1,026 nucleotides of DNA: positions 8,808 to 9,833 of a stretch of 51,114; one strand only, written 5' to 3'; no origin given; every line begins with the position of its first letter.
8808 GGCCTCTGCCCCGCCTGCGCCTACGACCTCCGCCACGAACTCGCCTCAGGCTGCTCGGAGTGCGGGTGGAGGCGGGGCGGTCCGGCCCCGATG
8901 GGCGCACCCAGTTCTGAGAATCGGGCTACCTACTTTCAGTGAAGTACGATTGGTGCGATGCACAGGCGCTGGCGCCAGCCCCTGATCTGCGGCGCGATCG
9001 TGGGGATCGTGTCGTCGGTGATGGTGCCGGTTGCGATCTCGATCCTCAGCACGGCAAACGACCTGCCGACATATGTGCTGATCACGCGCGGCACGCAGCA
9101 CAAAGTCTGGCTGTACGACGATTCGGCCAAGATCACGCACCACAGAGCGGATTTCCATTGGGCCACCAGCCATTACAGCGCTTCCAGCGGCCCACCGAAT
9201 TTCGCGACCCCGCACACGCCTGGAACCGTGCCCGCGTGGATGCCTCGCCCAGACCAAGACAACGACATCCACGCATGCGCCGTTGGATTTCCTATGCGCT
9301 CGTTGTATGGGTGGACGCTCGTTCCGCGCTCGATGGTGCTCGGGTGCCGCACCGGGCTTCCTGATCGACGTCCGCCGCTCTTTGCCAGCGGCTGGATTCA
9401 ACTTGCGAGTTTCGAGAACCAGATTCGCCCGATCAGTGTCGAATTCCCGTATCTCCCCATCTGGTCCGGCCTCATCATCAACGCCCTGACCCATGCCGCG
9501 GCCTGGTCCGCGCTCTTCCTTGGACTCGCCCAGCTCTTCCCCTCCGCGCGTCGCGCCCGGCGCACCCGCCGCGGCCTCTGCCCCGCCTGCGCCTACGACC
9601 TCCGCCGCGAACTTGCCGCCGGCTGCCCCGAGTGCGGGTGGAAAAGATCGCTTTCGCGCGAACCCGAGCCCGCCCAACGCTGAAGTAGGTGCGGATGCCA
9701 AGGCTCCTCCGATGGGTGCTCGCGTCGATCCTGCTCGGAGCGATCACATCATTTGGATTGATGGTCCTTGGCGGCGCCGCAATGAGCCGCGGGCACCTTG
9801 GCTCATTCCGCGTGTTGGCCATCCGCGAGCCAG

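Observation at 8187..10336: Tandem three-gene paralog cassette encoding two-TM proteins with a C-terminal Arg-rich / four-Cys zinc-ribbon tail, in an anomalously AT-rich, C3-codon-biased islet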

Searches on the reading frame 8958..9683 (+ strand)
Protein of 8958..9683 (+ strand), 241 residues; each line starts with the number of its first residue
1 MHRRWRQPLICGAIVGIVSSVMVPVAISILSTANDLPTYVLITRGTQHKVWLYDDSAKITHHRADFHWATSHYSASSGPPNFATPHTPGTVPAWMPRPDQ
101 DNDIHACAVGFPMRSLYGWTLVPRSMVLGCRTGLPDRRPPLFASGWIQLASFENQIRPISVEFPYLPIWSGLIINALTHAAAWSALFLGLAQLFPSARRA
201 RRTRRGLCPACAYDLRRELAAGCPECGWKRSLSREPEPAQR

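Call 3: search_protein_families(library=pfam, proteins=[window:8958-9683:+], max_evalue=1)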
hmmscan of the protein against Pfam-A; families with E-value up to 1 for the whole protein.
window:8958-9683:+ (241 aa): 3 families
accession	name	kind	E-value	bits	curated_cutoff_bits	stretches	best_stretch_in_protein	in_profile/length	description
PF13824.12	zf-Mss51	-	0.018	15.6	27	1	207-235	1-29/55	Zinc-finger of mitochondrial splicing suppressor 51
PF18912.6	DZR_2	-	0.093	13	27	1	201-228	17-44/56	Double zinc ribbon domain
PF09845.14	OapC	-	0.16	12.7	23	1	211-231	10-30/133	Origin-associated protein OapC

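Call 4: search_protein_families(library=ncbifam, proteins=[window:8958-9683:+], max_evalue=1)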
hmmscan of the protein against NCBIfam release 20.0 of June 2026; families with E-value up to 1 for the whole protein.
window:8958-9683:+ (241 aa): 1 family
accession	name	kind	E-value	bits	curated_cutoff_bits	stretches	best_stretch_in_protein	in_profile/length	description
NF049953.1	ribbon_DG_selen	exception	0.021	14.7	130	1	203-228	145-169/172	zinc ribbon-containing (seleno)protein DG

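Call 13: find_homologous_proteins(query=window:8958-9680:+)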
Query window:8958-9680:+ (241 aa): 19 proteins with E <= 0.001 among 734 candidates.
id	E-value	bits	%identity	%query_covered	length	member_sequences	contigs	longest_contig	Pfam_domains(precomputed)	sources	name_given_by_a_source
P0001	5.4e-165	565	100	100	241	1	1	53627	-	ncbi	-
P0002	1.1e-73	266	56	95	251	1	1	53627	-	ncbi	-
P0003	7.1e-32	129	40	99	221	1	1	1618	-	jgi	jgi:hypothetical protein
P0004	1.9e-15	75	44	39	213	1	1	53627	-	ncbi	-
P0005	4.2e-15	74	54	29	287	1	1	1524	-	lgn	-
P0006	3.9e-13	67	48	29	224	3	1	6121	-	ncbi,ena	-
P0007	4.2e-13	67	45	32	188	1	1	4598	-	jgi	jgi:hypothetical protein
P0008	8.8e-12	63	48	31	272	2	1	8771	-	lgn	-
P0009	1.8e-11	62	28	95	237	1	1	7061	-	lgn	-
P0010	4.9e-11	60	49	29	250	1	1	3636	-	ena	-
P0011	5.2e-11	60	43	30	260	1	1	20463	-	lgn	-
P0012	1.7e-10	59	54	28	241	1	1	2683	-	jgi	-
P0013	5.7e-9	54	46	31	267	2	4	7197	-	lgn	-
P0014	9.1e-9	53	43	29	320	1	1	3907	-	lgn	-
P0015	9.3e-9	53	36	53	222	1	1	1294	-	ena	-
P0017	1.5e-6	46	50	28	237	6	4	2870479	-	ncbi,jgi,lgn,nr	ncbi:MAG: hypothetical protein H6812_01765 [Phycisphaeraceae bacterium]|nr:hypothetical protein [Phy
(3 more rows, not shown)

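Call 23: predict_structure(alignment_id=A3)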
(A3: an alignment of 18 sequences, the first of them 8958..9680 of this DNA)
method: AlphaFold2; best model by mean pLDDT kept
length: 241 residues; sequences in the alignment: 18
mean_pLDDT: 71.5   pTM: 0.63
mean pLDDT of the five models: 71.5, 71.3, 69.7, 69.2, 68.0
residues with pLDDT >= 90: 32; 70-90: 121; 50-70: 45; < 50: 43
segments of 3 or more residues with pLDDT < 50: 53-88
pLDDT, mean of each block of 10 residues (from residue 1): 82 93 80 54 51 43 35 35 45 73 81 86 69 57 79 75 87 93 92 83 86 84 84 70 64
secondary structure, 60 per line:
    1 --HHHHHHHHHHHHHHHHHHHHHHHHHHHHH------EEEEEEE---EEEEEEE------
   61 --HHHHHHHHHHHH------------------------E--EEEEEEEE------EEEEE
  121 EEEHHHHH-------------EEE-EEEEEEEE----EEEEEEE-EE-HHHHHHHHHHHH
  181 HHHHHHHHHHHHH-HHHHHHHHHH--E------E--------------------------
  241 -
elements in order: H3-31 E38-44 E48-54 H63-74 E102-109 E116-123 H124-128 E142-144 E146-153 E158-164 H169-193 H195-204

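Call 24: search_protein_representatives(alignment_id=A3)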
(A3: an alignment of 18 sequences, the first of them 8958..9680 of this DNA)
Query: 18 sequences, 225 profile positions. Proteins with E-value up to 0.001 (for the whole library): 39529; up to 1e-10: 12663; up to 1e-30: 1641. The best 150 are listed.
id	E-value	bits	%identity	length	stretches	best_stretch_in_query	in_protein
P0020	6.6e-86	304.3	-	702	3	3-222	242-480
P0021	6.4e-81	288.0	-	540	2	6-222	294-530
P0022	9.5e-78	277.6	-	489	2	1-214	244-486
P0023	6.9e-68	245.3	-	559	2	3-212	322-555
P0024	1.5e-62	227.8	-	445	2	3-220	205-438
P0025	4.3e-60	219.8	-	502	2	4-218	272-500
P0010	1.3e-59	218.3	-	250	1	3-219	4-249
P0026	1.5e-59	218.1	-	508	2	9-220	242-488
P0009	2.1e-58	214.3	-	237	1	3-221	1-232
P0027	3.1e-58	213.8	-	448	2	5-218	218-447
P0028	3.4e-58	213.6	-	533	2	3-220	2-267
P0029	4.3e-58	213.3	-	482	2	3-218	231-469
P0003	5.6e-57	209.6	-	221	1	3-224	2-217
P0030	2.0e-56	207.9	-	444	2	9-219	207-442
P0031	2.0e-56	207.8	-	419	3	4-211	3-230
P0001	9.3e-55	202.4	-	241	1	1-220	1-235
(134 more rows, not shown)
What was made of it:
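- Profile search: 39,529 representatives at E ≤ 1e-3, 12,663 at E ≤ 1e-10 and 1,641 at E ≤ 1e-30 (call 24). 68 of the best 150 representatives contain 2-4 units (call 24).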

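Call 26: find_encoding_contigs(protein=P0017, flank=10000, max_places=4)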
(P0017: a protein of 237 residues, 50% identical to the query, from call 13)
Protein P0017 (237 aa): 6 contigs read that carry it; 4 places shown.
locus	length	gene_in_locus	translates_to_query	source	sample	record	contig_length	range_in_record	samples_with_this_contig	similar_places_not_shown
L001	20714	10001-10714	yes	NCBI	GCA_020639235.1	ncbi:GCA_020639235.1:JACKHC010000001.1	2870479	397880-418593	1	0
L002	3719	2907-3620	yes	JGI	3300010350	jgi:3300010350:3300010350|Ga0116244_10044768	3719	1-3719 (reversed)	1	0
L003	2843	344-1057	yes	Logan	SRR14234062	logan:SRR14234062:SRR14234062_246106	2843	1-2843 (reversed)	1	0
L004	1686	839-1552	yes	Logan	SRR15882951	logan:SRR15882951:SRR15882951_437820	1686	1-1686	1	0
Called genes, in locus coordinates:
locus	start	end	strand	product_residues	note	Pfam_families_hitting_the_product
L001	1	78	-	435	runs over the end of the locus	PF00346:Complex1_49kDa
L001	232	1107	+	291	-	-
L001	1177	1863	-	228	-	-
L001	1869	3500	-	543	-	PF01336:tRNA_anti-codon, PF00152:tRNA-synt_2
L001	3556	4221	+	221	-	-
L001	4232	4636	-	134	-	PF08818:DUF1801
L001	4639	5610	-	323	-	PF07228:SpoIIE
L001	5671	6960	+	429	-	PF03572:Peptidase_S41 (faint)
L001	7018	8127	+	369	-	PF00005:ABC_tran, PF13304:AAA_21 (faint), PF08402:TOBE_2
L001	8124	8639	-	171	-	PF04978:MST (weak), PF05163:DinB, PF12867:DinB_2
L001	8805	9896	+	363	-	PF08240:ADH_N, PF16912:Glu_dehyd_C, PF00107:ADH_zinc_N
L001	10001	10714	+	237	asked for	-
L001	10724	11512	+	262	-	PF00005:ABC_tran, PF13304:AAA_21 (faint)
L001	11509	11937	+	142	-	PF08308:PEGA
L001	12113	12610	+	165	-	PF07452:CHRD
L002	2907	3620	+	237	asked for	-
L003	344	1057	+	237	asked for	-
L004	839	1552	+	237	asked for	-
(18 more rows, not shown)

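Call 27: find_encoding_contigs(protein=P0001, flank=10000, max_places=3)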
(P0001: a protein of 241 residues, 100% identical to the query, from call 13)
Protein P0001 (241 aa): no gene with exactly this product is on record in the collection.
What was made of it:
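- Tried and rejected: Searching for P0001's encoding contig returned nothing (call 27).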

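Call 28: find_related_loci(query=A3, collection=genome_contigs, flank=10000)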
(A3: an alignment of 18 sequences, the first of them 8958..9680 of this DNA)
Query A3 (241 aa) in genome_contigs; peptide patterns used: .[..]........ (x = any residue, [..] = any of these).
104 stretches matched a pattern; 91 encode a relative of the query (tblastn E <= 1e-3); the best 80 are kept; 78 distinct loci.
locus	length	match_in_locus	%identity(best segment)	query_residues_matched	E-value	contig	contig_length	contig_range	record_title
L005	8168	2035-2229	59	163-231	1e-21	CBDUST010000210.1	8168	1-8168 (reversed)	MAG TPA_asm: uncultured bacterium isolate SRR22302372_binner13_Refined_15 genome assembly, contig: ERZ25748031.1539, who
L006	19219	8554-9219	32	1-230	3e-18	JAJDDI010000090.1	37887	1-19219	MAG: Phycisphaerales bacterium isolate OFTM92 OFTM92_89, whole genome shotgun sequence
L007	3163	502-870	37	90-233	5e-18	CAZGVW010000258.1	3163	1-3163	MAG TPA_asm: uncultured Phycisphaeraceae bacterium isolate binchicken_co31_39 genome assembly, contig: k141_3032496, who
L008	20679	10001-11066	35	104-236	4e-17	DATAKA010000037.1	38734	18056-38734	MAG TPA_asm: Phycisphaerales bacterium isolate SMAG_U6926 k141_46386, whole genome shotgun sequence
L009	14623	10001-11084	29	3-231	2e-16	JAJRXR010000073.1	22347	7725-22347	MAG: Planctomycetota bacterium isolate Dive96_bin3.179 k141_4499124, whole genome shotgun sequence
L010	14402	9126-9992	39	92-227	9e-16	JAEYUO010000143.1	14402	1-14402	MAG: Planctomycetota bacterium isolate OH_CBlB_172 k127_869854, whole genome shotgun sequence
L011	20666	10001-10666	27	13-226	8e-16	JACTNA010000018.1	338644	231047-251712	MAG: Planctomycetota bacterium isolate BJ19 scaffold_32, whole genome shotgun sequence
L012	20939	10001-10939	46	163-234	3e-15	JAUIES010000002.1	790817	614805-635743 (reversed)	MAG: Phycisphaerae bacterium isolate 8_bin.42 NODE_8_length_790817_cov_3.255149, whole genome shotgun sequence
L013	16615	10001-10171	56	165-227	4e-15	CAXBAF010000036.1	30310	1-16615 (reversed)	MAG TPA_asm: uncultured Phycisphaerales bacterium isolate ERR594396_binner123_Refined_16 genome assembly, contig: ERZ277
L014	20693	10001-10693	31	5-227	1e-14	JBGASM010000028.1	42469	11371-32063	MAG: Phycisphaerales bacterium isolate MAG_AAO_H10.54 AAOH10-54_opera_contig_3400, whole genome shotgun sequence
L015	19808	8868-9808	45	158-236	1e-14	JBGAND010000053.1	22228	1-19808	MAG: Phycisphaerales bacterium isolate MAG_MBR_H10.24 MBRH10-24_opera_contig_8227, whole genome shotgun sequence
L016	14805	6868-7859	49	163-231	1e-14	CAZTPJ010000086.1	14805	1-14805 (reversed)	MAG TPA_asm: uncultured Phycisphaeraceae bacterium isolate binchicken_co235_82 genome assembly, contig: NODE_9983_length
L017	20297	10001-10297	36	110-231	2e-14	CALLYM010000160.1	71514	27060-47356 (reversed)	MAG TPA_asm: uncultured Phycisphaerales bacterium isolate SRR1772176_bin.12_CONCOCT_v1.1_MAG genome assembly, contig: ER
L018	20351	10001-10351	37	110-230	2e-14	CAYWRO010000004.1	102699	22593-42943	MAG TPA_asm: uncultured Phycisphaeraceae bacterium isolate SRP263527_co2_241 genome assembly, contig: NODE_116_length_10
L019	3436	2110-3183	55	158-230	5e-14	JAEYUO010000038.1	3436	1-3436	MAG: Planctomycetota bacterium isolate OH_CBlB_172 k127_3287314, whole genome shotgun sequence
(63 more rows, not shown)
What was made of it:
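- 78 genomic loci were fetched, almost all Phycisphaerales, Phycisphaeraceae or other Planctomycetota MAGs (call 28). The family is native to Phycisphaerae (call 28).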

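Call 30: find_homologous_proteins(query=A3, max_evalue=1e-10)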
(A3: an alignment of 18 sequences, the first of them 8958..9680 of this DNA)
Query A3 (18 sequences) (241 aa, profile of the alignment): 635 proteins with E <= 1e-10 among 8000 candidates; the best 120 are listed.
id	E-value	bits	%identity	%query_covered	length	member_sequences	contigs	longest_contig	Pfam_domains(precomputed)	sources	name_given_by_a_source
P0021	2.0e-80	288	44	29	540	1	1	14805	-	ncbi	-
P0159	4.2e-64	235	27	91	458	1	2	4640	-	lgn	-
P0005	4.5e-64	235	54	29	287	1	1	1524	-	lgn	-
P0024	4.8e-62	228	30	66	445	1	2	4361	-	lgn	-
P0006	1.6e-60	223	48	29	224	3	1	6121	-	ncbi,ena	-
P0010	3.9e-59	218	49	29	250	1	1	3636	-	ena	-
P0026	4.7e-59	218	33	53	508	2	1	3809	-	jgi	-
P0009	6.5e-58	214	28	95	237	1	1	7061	-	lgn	-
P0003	1.8e-56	210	40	99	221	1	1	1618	-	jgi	jgi:hypothetical protein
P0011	7.6e-56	208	43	30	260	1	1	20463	-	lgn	-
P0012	1.6e-55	207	54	28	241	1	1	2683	-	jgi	-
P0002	1.7e-55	206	56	95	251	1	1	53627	-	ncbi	-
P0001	2.9e-54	202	100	100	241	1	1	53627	-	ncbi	-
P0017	1.0e-53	201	50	28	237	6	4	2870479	-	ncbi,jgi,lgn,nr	ncbi:MAG: hypothetical protein H6812_01765 [Phycisphaeraceae bacterium]|nr:hypothetical protein [Phy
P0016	3.1e-53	199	50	27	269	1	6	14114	-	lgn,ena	-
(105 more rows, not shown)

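Call 34: search_protein_families(library=pfam, alignment_id=A4, max_evalue=0.01)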
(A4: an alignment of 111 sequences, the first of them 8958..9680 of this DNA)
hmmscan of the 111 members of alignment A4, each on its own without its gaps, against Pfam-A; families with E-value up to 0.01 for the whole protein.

A. member 1, window:8958-9680:+ (241 aa): 0 families

B. families by the number of members that match (of 111 scanned): 5 families
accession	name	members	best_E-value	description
PF12773.13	DZR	4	0.0021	Double zinc ribbon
PF18912.6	DZR_2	3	0.0015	Double zinc ribbon domain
PF19335.5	HMBD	1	0.00051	Heavy metal binding domain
PF21403.4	OTU1_UBXL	1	0.0059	OTU1, UBXL domain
PF01396.24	Zn_ribbon_Top1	1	0.0074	Topoisomerase DNA binding C4 zinc finger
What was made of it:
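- On Pfam zinc_ribbon_2 / DZR / DZR_2: Seven of 111 family members reach E ≤ 0.01 for DZR or DZR_2 (call 34).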

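Call 39: predict_structure(alignment_id=A4)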
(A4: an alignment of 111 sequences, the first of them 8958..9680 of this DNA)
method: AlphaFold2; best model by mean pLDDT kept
length: 241 residues; sequences in the alignment: 111
mean_pLDDT: 79.0   pTM: 0.70
mean pLDDT of the five models: 79.0, 78.5, 78.4, 77.9, 75.7
residues with pLDDT >= 90: 79; 70-90: 97; 50-70: 48; < 50: 17
segments of 3 or more residues with pLDDT < 50: 36-47
pLDDT, mean of each block of 10 residues (from residue 1): 85 95 88 57 46 71 64 56 62 80 86 91 70 61 82 82 92 95 93 90 93 90 90 77 75
secondary structure, 60 per line:
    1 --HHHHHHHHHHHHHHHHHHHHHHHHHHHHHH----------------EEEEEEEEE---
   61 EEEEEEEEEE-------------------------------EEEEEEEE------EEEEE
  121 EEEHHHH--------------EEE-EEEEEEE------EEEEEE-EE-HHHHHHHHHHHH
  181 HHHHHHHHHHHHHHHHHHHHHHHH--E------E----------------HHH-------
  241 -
elements in order: H3-32 E49-57 E61-70 E102-109 E116-123 H124-127 E142-144 E146-152 E159-164 H169-204
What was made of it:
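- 8958..9683 (+): Paralogue 2 (241 aa), same architecture (Cys 208, 211, 223, 226; nt 9579-9638). AF2 model: pLDDT 79, pTM 0.70, helix 3-32, strands 49-164, helix 169-204, tail pLDDT about 90 (call 39).
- On C4 zinc ribbon (structural class): The AF2 tail has pLDDT of about 90 with short strands at residues 207 and 214 (call 39).
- AF2 model: pLDDT 79, pTM 0.70, with the TM helices and tail at about 90 or higher (call 39).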

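Call 51: search_dna_similar(query=window:8958-9680:+, collection=phages, mode=protein, max_evalue=0.001)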
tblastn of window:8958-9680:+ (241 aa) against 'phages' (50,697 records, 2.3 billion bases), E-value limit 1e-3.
No match.

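Call 52: search_dna_similar(query=window:8958-9680:+, collection=plasmids, mode=protein, max_evalue=0.001)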
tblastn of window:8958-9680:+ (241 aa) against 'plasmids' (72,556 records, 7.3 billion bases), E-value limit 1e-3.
No match.
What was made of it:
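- Tried and rejected: Phage and plasmid collections. tblastn found no match (calls 51, 52).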

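Call 53: search_protein_families(library=padloc, proteins=[window:8958-9683:+], max_evalue=1)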
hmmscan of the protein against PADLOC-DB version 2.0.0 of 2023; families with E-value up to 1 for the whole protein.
window:8958-9683:+ (241 aa): 0 families

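Call 54: search_protein_families(library=phrogs, proteins=[window:8958-9683:+], max_evalue=1)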
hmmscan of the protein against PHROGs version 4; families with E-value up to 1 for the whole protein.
window:8958-9683:+ (241 aa): 1 family
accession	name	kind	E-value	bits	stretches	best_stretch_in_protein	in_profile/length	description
phrog_21242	-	unknown function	0.23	12.1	1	6-25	19-38/41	-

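Call 58: search_solved_structures(query=A4, max_evalue=10, show_alignments=3)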
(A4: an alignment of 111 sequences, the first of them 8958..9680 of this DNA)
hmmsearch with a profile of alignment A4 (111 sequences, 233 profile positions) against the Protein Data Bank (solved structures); distinct sequences matched with E-value up to 10: 4.
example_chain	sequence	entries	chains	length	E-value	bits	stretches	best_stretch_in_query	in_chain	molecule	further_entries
4clv_A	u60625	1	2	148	0.044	16.9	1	1-97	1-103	NICKEL-COBALT-CADMIUM RESISTANCE PROTEIN NCCX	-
1mey_C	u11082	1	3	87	0.24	14.5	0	209-229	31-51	CONSENSUS ZINC FINGER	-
8p23_A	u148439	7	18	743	0.64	13.1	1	193-220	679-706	Anaerobic ribonucleoside-triphosphate reductase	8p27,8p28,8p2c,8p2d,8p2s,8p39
2aus_D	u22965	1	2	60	4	10.5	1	197-222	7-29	Ribosome biogenesis protein Nop10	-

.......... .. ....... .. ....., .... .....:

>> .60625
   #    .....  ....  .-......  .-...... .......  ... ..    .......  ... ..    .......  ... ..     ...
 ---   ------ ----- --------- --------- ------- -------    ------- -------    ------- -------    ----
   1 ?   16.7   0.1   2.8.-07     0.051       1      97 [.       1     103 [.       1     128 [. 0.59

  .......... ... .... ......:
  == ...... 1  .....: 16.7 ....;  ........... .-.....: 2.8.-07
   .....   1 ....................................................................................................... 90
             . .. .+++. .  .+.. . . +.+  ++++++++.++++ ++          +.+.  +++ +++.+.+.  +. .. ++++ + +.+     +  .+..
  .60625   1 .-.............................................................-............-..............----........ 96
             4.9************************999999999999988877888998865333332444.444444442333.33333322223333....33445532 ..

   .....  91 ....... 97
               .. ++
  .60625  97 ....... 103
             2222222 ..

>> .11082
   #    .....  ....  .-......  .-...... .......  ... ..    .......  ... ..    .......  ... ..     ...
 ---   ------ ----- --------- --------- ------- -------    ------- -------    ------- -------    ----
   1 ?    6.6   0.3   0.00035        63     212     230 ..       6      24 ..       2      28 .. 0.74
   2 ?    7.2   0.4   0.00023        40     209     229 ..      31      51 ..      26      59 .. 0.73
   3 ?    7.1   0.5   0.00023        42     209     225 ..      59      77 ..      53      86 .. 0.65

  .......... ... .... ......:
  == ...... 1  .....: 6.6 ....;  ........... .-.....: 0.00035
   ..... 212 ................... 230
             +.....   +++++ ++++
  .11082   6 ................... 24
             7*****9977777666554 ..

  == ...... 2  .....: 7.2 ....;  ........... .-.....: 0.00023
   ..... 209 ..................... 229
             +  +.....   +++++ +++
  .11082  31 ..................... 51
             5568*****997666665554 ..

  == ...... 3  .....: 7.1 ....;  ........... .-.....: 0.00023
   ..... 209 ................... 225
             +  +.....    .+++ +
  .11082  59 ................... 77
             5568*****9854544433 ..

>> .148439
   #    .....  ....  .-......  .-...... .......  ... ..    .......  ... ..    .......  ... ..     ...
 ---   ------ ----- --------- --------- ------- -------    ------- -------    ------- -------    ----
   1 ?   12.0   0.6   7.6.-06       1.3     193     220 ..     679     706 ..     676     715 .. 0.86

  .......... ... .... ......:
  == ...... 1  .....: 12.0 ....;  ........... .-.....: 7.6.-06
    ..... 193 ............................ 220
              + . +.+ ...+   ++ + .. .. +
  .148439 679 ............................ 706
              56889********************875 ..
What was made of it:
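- Tried and rejected: The only hits were a TM-helix match to NccX (E = 0.044) and generic zinc knuckles (call 58).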
